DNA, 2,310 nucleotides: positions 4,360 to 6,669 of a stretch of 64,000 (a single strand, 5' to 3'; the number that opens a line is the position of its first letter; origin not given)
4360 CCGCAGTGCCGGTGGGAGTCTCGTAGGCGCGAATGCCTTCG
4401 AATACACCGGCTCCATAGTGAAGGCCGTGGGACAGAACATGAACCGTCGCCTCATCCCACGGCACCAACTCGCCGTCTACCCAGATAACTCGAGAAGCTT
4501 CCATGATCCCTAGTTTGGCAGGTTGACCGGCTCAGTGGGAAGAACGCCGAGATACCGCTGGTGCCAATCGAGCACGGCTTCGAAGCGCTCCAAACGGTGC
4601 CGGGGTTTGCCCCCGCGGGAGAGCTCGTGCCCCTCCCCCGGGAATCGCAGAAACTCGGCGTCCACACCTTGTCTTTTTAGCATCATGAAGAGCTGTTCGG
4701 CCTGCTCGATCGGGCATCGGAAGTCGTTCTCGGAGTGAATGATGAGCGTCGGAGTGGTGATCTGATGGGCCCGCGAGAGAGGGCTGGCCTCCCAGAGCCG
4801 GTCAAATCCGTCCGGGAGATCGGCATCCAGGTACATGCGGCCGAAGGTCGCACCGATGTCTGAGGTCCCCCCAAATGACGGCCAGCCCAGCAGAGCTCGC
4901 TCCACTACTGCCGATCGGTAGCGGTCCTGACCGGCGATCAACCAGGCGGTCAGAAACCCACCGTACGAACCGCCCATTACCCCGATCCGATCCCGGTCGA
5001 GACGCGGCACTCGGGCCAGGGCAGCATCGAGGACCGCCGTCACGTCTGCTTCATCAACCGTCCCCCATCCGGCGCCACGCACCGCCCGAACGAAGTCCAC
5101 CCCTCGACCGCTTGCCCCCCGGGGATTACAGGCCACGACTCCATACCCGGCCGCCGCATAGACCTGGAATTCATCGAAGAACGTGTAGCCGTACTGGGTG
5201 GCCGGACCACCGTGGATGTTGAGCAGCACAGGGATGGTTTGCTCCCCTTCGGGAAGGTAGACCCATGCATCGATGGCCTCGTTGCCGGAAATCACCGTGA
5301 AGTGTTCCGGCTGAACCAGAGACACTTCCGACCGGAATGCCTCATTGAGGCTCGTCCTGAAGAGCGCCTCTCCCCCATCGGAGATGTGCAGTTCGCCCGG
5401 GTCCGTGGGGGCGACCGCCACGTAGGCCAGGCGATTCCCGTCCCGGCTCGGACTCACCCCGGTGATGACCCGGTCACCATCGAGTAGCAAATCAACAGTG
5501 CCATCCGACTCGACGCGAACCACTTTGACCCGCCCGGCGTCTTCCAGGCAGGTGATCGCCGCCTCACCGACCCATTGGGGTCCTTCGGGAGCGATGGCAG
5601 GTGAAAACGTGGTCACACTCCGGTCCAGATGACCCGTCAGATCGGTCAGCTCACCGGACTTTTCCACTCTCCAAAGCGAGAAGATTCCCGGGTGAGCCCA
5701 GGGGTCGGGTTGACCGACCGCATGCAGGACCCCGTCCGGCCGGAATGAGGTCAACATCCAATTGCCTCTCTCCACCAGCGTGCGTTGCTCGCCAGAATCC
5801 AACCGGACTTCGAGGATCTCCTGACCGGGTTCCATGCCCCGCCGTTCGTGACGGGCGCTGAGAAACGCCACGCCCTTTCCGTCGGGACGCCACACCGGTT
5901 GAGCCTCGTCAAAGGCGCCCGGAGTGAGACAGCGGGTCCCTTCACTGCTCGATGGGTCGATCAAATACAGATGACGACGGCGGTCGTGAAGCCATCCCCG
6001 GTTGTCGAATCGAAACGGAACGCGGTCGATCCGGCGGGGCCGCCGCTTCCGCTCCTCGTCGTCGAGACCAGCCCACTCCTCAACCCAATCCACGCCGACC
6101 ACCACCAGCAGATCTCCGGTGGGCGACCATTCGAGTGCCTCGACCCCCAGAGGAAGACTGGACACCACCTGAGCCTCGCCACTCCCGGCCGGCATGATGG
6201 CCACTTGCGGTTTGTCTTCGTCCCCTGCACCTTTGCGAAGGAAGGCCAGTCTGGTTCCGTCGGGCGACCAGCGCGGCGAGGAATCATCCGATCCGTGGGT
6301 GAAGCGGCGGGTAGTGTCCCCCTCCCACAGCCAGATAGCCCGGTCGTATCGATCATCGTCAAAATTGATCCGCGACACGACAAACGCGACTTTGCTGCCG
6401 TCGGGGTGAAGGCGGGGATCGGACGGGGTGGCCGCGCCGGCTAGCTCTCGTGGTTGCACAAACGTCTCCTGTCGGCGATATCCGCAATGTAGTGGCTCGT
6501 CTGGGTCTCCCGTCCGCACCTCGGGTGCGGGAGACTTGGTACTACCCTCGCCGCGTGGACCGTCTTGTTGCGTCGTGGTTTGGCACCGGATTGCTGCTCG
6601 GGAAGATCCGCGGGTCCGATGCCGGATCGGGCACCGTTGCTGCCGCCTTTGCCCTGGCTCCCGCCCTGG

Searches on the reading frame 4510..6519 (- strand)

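Call 53: search_protein_families(library=pfam, proteins=[window:4510-6519:-])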
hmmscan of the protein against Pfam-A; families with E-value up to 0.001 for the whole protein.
window:4510-6519:- (669 aa): 9 families
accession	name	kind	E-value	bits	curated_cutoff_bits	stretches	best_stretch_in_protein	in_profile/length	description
PF00326.27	Peptidase_S9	-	5.2e-43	147.4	22.6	1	446-658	2-211/213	Prolyl oligopeptidase family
PF07676.18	PD40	-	5.3e-14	52.2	20.9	1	74-98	6-30/38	WD40-like Beta Propeller Repeat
PF02129.25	Peptidase_S15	-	4.2e-07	30.3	23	1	416-534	5-120/262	X-Pro dipeptidyl-peptidase (S15 family)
PF20434.5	BD-FAE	-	1.3e-06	28.5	26.8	0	562-612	163-213/215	BD-FAE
PF05448.18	AXE1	-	4e-06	26.3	21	1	412-533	65-199/321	Acetyl xylan esterase (AXE1)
PF12146.15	Hydrolase_4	-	4.1e-06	26.7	27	1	582-633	185-234/239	Serine aminopeptidase, S33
PF01738.24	DLH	-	4.4e-06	26.9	21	1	475-633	61-188/217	Dienelactone hydrolase family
PF07859.19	Abhydrolase_3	-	2.7e-05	24.4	25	1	495-632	54-207/210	alpha/beta hydrolase fold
PF00561.26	Abhydrolase_1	-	5.6e-05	23.4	25.8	0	430-529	1-88/245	alpha/beta hydrolase fold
